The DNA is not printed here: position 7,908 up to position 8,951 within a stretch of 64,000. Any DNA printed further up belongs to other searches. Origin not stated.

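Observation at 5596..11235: Compact F420 biosynthesis cluster in a gammaproteobacterial-type backbone, with unresolved side-chain chemistry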

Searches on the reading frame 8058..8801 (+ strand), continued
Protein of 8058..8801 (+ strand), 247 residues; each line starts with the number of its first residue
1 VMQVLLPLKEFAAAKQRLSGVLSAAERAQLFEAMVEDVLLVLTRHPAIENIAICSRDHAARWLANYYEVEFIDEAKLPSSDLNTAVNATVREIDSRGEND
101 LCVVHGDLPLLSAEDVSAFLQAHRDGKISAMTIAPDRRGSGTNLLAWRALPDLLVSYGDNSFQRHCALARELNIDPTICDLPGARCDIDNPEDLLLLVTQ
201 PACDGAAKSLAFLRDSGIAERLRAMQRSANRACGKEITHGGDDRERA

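Call 54: search_protein_families(library=ncbifam, max_evalue=1e-10, proteins=[L008:3538-4344:+, L013:6391-7164:-, L013:13242-14042:+, L009:201-1037:+, L013:4191-5612:+])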
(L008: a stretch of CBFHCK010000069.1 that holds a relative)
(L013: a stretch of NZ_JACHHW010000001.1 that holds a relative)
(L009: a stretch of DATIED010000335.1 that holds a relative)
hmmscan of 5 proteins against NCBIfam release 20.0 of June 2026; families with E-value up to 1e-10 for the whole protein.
L008:3538-4344:+ (268 aa): 192 families (the best 25 are shown)
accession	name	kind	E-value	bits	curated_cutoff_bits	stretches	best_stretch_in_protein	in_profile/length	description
NF005559.1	PRK07231.1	subfamily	8e-44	150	215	1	5-266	2-248/249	glucose 1-dehydrogenase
NF005095.0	PRK06523.1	subfamily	1.2e-39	136.5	231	1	3-265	6-257/261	oxidoreductase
NF009466.0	PRK12826.1-2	subfamily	1.1e-37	129.8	222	1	8-266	4-245/248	3-oxoacyl-ACP reductase FabG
TIGR01830.1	3oxo_ACP_reduc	equivalog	5.2e-37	127.8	297.75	1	10-265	1-238/239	3-oxoacyl-[acyl-carrier-protein] reductase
TIGR01963.1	PHB_DH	subfamily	7.4e-37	127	307.05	1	8-265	2-252/255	3-hydroxybutyrate dehydrogenase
NF004778.0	PRK06124.1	equivalog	2e-36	125.7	303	1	4-266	8-253/256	SDR family oxidoreductase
NF006070.0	PRK08213.1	subfamily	2.1e-36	125.7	279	1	5-267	10-258/259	gluconate 5-dehydrogenase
NF005909.0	PRK07890.1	subfamily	2.9e-36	125.1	258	1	4-264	4-256/260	short chain dehydrogenase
NF004791.0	PRK06138.1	equivalog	4.3e-36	124.5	312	1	5-267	3-251/252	SDR family oxidoreductase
NF009093.0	PRK12429.1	subfamily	6.8e-36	123.9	258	1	5-266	3-257/259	3-hydroxybutyrate dehydrogenase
TIGR01829.1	AcAcCoA_reduct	subfamily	9.9e-36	123.6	302.1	1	8-265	1-240/242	acetoacetyl-CoA reductase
NF009464.0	PRK12824.1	subfamily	8.2e-35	120.6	269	1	8-266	3-243/245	3-oxoacyl-ACP reductase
NF006132.0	PRK08277.1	subfamily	1.3e-34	119.9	281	1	4-266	7-275/280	D-mannonate oxidoreductase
NF009468.0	PRK12826.1-4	equivalog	1.7e-34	119.7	318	1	4-265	4-247/256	SDR family oxidoreductase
NF005468.0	PRK07062.1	equivalog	3.8e-34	118.4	266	1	2-266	3-262/265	SDR family oxidoreductase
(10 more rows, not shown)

L013:6391-7164:- (257 aa): 203 families (the best 25 are shown)
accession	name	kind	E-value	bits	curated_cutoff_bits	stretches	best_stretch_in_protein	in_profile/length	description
NF005893.0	PRK07856.1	equivalog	3.9e-117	390.1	255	1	2-256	2-252/255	SDR family oxidoreductase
NF005559.1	PRK07231.1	subfamily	9.5e-61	205.4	215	1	7-244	2-246/249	glucose 1-dehydrogenase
NF052558.1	MBtsdlDhBudC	equivalog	7.3e-49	166.6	270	1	7-244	1-240/250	meso-2,3-butanediol dehydrogenase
NF009466.0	PRK12826.1-2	subfamily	1.6e-48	165.3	222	1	10-245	4-244/248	3-oxoacyl-ACP reductase FabG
NF005067.0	PRK06484.1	equivalog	7.1e-48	163.4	713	1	8-244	272-510/524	short chain dehydrogenase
NF005309.0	PRK06841.1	subfamily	3.2e-47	161.2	286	1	2-244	8-251/255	GolD/DthD family dehydrogenase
NF005752.0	PRK07576.1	subfamily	8.9e-46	156.4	321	1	2-246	2-251/271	SDR family oxidoreductase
NF004198.0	PRK05653.1-3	equivalog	1.2e-45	155.9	296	1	8-244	6-245/248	3-oxoacyl-ACP reductase FabG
TIGR01830.1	3oxo_ACP_reduc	equivalog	5.7e-45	153.9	297.75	1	12-244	1-237/239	3-oxoacyl-[acyl-carrier-protein] reductase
NF009468.0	PRK12826.1-4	equivalog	1.7e-44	152.5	318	1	6-246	4-248/256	SDR family oxidoreductase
NF004791.0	PRK06138.1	equivalog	5.4e-44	150.4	312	1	7-244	3-248/252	SDR family oxidoreductase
NF004778.0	PRK06124.1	equivalog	1.9e-42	145.5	303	1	5-244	7-251/256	SDR family oxidoreductase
NF004197.0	PRK05653.1-1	equivalog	2.7e-42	145.1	332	1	7-244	5-245/249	3-oxoacyl-ACP reductase FabG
NF053807.1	RhamDHLra1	equivalog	2.9e-42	145.1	400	1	8-244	3-246/252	L-rhamnose 1-dehydrogenase Lra1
NF005811.0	PRK07677.1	equivalog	3.5e-42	144.7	318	1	9-244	3-246/254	2,4-dienoyl-CoA reductase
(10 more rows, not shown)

L013:13242-14042:+ (266 aa): 117 families (the best 25 are shown)
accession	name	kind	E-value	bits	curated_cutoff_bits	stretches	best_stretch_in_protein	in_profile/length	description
NF009092.0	PRK12428.1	subfamily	1.6e-35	123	242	1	19-260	10-253/261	coniferyl-alcohol dehydrogenase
NF052558.1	MBtsdlDhBudC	equivalog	2.3e-29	102.7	270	1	158-259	145-243/250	meso-2,3-butanediol dehydrogenase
NF005559.1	PRK07231.1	subfamily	1.1e-27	97.1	215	1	153-257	144-247/249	glucose 1-dehydrogenase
NF053701.1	CsHdxCHCADhChcB2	equivalog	1.3e-27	96.9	350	1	156-259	146-244/245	cis-4-hydroxycyclohexanecarboxylate dehydrogenase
NF004791.0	PRK06138.1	equivalog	3.6e-27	95.3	312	1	153-259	144-251/252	SDR family oxidoreductase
NF005067.0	PRK06484.1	equivalog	1.1e-26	93.4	713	1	148-260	144-254/524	short chain dehydrogenase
NF005753.0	PRK07577.1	equivalog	2.4e-26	92.7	310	1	153-256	130-231/237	SDR family oxidoreductase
NF005395.0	PRK06940.1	subfamily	4.8e-26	91.8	280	1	29-261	40-268/276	SDR family oxidoreductase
NF005118.0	PRK06550.1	equivalog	3.2e-25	89.4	270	1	160-257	138-233/236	3-oxoacyl-ACP reductase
NF005007.0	PRK06398.1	equivalog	5.9e-25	87.9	341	1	154-260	138-248/259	aldose dehydrogenase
NF009466.0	PRK12826.1-2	subfamily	8.4e-25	87.7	222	1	155-258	147-245/248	3-oxoacyl-ACP reductase FabG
TIGR01830.1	3oxo_ACP_reduc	equivalog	1.3e-24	87.2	297.75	1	158-256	144-237/239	3-oxoacyl-[acyl-carrier-protein] reductase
NF006366.0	PRK08589.1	equivalog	2.9e-24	85.8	386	1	160-263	152-258/272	SDR family oxidoreductase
NF005095.0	PRK06523.1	subfamily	4e-24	85.5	231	1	152-257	143-257/261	oxidoreductase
NF006693.0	PRK09242.1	equivalog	7.3e-24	84.3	328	1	153-257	152-253/258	SDR family oxidoreductase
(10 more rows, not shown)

L009:201-1037:+ (278 aa): 212 families (the best 25 are shown)
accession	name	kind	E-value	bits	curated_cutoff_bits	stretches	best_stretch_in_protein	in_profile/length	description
NF005559.1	PRK07231.1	subfamily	2e-65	220.8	215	1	4-252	2-248/249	glucose 1-dehydrogenase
NF004198.0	PRK05653.1-3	equivalog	1e-56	192.2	296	1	5-251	6-246/248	3-oxoacyl-ACP reductase FabG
NF004791.0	PRK06138.1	equivalog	1.7e-56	191.3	312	1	4-253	3-251/252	SDR family oxidoreductase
NF009466.0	PRK12826.1-2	subfamily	1.9e-56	191.3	222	1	7-252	4-245/248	3-oxoacyl-ACP reductase FabG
NF009468.0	PRK12826.1-4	equivalog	2.3e-56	191.3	318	1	2-252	3-248/256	SDR family oxidoreductase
NF052558.1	MBtsdlDhBudC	equivalog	2e-55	188.1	270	1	4-256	1-246/250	meso-2,3-butanediol dehydrogenase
NF004818.0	PRK06172.1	equivalog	1.1e-53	182.1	336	1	2-253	3-252/253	SDR family oxidoreductase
NF004197.0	PRK05653.1-1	equivalog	6.7e-53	179.9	332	1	4-251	5-246/249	3-oxoacyl-ACP reductase FabG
TIGR01830.1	3oxo_ACP_reduc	equivalog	3.8e-52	177.4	297.75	1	9-250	1-237/239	3-oxoacyl-[acyl-carrier-protein] reductase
NF004202.0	PRK05653.2-2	equivalog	8.5e-52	176.3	333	1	4-252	5-248/259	3-oxoacyl-ACP reductase FabG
NF005853.0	PRK07774.1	equivalog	5.3e-51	173.4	303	1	2-252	2-247/250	SDR family oxidoreductase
NF005681.0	PRK07478.1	subfamily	1.3e-50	172.1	267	1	3-251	3-249/254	SDR family oxidoreductase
NF005469.0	PRK07063.1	equivalog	7.2e-50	169.9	306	1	4-251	5-254/260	SDR family oxidoreductase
NF005067.0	PRK06484.1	equivalog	4.2e-49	167.5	713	1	6-255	273-515/524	short chain dehydrogenase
NF005893.0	PRK07856.1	equivalog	2e-48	164.9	255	1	2-251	5-241/255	SDR family oxidoreductase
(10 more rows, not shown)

L013:4191-5612:+ (473 aa): 7 families
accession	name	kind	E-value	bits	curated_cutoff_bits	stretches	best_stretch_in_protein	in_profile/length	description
NF004491.0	PRK05826.1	subfamily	1.4e-175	584.4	432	1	1-472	4-475/477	pyruvate kinase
TIGR01064.1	pyruv_kin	equivalog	1.9e-151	504.9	306.4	1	2-472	1-476/476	pyruvate kinase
NF004978.0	PRK06354.1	subfamily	2.1e-132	442.6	462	1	1-470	7-476/590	pyruvate kinase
NF004886.0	PRK06247.1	subfamily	2.3e-125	419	623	1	2-472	5-470/476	pyruvate kinase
NF006664.0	PRK09206.1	equivalog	4.5e-107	358.5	686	1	1-470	1-468/470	pyruvate kinase PykF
NF005234.0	PRK06739.1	equivalog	1e-80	271.3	564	1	7-338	6-329/352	pyruvate kinase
NF011314.0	PRK14725.1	equivalog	7.4e-42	143.5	642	1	82-314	333-574/614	pyruvate kinase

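Call 83: find_homologous_proteins(query=L008:3538-4341:+, max_evalue=1e-20)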
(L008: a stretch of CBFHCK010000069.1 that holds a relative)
Query L008:3538-4341:+ (268 aa): 1015 proteins with E <= 1e-20 among 8000 candidates; the best 120 are listed.
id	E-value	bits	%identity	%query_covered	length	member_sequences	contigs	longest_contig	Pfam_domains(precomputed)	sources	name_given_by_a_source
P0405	3.9e-153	526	92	100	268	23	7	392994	PF13561.13,PF00106.32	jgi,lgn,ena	-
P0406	2.4e-149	514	90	100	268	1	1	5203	PF08659.17,PF13561.13,PF00106.32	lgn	-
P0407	2.0e-122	426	77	99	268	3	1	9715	PF08659.17,PF13561.13,PF00106.32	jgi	jgi:3-oxoacyl-[acyl-carrier protein] reductase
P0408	2.4e-122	426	75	99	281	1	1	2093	PF08659.17,PF13561.13,PF00106.32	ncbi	-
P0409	2.8e-120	419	75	100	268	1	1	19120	PF13561.13,PF00106.32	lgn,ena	-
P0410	1.5e-118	413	75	99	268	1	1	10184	PF08659.17,PF13561.13,PF00106.32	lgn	-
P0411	7.8e-118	411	73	100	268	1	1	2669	PF08659.17,PF13561.13,PF00106.32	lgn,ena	-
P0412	2.0e-117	409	75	99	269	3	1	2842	PF08659.17,PF13561.13,PF00106.32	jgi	-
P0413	4.2e-117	408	73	100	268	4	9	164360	PF13561.13,PF00106.32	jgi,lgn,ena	jgi:NAD(P)-dependent dehydrogenase (short-subunit alcohol dehydrogenase family)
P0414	2.1e-116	406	74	100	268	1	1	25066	PF08659.17,PF13561.13,PF00106.32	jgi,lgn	-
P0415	2.3e-115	403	73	99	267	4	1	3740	PF08659.17,PF13561.13,PF00106.32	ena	-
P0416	2.5e-113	396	72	100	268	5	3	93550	PF08659.17,PF13561.13,PF00106.32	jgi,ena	-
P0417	5.1e-113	395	70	99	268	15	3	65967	PF13561.13,PF00106.32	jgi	-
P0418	9.4e-113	394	70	100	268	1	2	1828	PF08659.17,PF13561.13,PF00106.32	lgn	-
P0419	2.5e-112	393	71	100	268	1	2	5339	PF08659.17,PF13561.13,PF00106.32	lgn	-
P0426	4.1e-109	382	69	100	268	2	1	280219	PF08659.17,PF13561.13,PF00106.32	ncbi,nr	ncbi:NAD(P)-dependent dehydrogenase (short-subunit alcohol dehydrogenase family) [Sphingobium sp. OA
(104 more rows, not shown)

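Call 84: find_encoding_contigs(protein=P0405, flank=7000, max_places=3)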
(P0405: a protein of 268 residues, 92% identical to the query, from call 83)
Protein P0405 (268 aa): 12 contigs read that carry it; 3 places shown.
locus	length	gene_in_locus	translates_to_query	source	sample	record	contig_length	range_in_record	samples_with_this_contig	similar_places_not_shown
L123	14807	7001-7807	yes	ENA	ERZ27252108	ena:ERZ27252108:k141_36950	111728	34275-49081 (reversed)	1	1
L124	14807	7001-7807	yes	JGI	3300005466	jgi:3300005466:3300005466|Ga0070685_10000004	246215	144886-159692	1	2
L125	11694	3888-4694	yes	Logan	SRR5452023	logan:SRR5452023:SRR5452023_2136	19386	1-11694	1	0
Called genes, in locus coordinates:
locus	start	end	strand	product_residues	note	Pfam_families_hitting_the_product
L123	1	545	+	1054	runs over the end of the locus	PF00873:ACR_tran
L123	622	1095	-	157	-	PF05175:MTS (weak), PF13649:Methyltransf_25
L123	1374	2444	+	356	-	PF01073:3Beta_HSD, PF01370:Epimerase, PF02719:Polysacc_synt_2, PF04321:RmlD_sub_bind, PF07993:NAD_binding_4, PF16363:GDP_Man_Dehyd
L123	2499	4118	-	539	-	PF00501:AMP-binding, PF13193:AMP-binding_C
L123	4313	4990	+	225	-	PF00106:adh_short (faint), PF03446:NAD_binding_2 (faint), PF03807:F420_oxidored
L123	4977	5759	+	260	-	PF01996:F420_ligase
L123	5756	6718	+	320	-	PF01933:CofD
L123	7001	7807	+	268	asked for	PF00106:adh_short, PF13561:adh_short_C2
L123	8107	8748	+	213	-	PF00440:TetR_N, PF14246:TetR_C_7 (weak)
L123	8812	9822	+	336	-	PF00296:Bac_luciferase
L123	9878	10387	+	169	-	PF13468:Glyoxalase_3 (faint), PF13669:Glyoxalase_4 (weak)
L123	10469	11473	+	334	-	PF00296:Bac_luciferase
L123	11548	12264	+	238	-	PF01983:CofC, PF12804:NTP_transf_3 (faint)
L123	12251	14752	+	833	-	PF04055:Radical_SAM, PF19288:CofH_C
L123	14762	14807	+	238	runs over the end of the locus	PF03167:UDG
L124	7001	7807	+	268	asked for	PF00106:adh_short, PF13561:adh_short_C2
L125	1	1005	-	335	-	?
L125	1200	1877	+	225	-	PF00106:adh_short (faint), PF03446:NAD_binding_2 (faint), PF03807:F420_oxidored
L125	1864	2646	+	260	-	PF01996:F420_ligase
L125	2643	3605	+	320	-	PF01933:CofD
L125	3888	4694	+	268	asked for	PF00106:adh_short, PF13561:adh_short_C2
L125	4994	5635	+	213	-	PF00440:TetR_N, PF14246:TetR_C_7 (weak)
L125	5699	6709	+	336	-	PF00296:Bac_luciferase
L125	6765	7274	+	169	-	PF13468:Glyoxalase_3 (faint), PF13669:Glyoxalase_4 (weak)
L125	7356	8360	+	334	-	PF00296:Bac_luciferase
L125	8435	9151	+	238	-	PF01983:CofC, PF12804:NTP_transf_3 (faint)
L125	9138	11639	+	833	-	PF04055:Radical_SAM, PF19288:CofH_C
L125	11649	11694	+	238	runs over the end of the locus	PF03167:UDG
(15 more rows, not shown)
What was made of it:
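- Tried and rejected: In L123-L125 the same slot holds a whole cassette: SDR-TetR-LLM-glyoxalase-LLM (call 84).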

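Call 85: find_encoding_contigs(protein=P0413, flank=7000, max_places=3)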
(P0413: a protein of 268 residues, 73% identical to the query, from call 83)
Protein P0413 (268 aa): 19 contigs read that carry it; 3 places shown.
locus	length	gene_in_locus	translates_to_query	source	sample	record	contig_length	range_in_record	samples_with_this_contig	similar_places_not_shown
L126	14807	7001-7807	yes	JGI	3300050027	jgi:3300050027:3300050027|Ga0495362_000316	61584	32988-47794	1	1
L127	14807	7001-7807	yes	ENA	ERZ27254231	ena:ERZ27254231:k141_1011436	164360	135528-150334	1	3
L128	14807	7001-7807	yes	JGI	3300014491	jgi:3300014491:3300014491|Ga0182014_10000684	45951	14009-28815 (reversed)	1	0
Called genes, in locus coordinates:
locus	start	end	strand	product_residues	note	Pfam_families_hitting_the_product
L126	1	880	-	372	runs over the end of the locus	PF12625:Arabinose_bd, PF12833:HTH_18, PF00165:HTH_AraC (weak)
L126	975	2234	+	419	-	PF13469:Sulfotransfer_3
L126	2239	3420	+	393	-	PF06742:DUF1214 (weak)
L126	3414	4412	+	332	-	PF00724:Oxidored_FMN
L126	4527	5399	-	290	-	PF00296:Bac_luciferase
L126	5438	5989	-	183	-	PF13577:SnoaL_4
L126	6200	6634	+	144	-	PF00106:adh_short, PF08659:KR (weak), PF13561:adh_short_C2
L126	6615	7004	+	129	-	PF00106:adh_short, PF13561:adh_short_C2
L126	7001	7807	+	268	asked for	PF00106:adh_short, PF13561:adh_short_C2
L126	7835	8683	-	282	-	PF00106:adh_short, PF08659:KR (weak), PF13561:adh_short_C2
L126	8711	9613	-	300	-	PF00106:adh_short, PF01370:Epimerase (weak), PF08659:KR, PF13561:adh_short_C2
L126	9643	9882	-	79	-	PF00364:Biotin_lipoyl, PF25919:BSH_CusB (weak)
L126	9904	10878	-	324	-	PF02779:Transket_pyr, PF02780:Transketolase_C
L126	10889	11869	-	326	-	PF00676:E1_dh, PF02775:TPP_enzyme_C (weak)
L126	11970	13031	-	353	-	-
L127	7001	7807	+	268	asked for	PF00106:adh_short, PF13561:adh_short_C2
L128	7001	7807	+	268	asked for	PF00106:adh_short, PF13561:adh_short_C2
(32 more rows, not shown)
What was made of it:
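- Tried and rejected: A 73%-identical SDR lies in a cof-less catabolic cluster (call 85).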

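Call 86: find_encoding_contigs(protein=P0426, flank=7000, max_places=2)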
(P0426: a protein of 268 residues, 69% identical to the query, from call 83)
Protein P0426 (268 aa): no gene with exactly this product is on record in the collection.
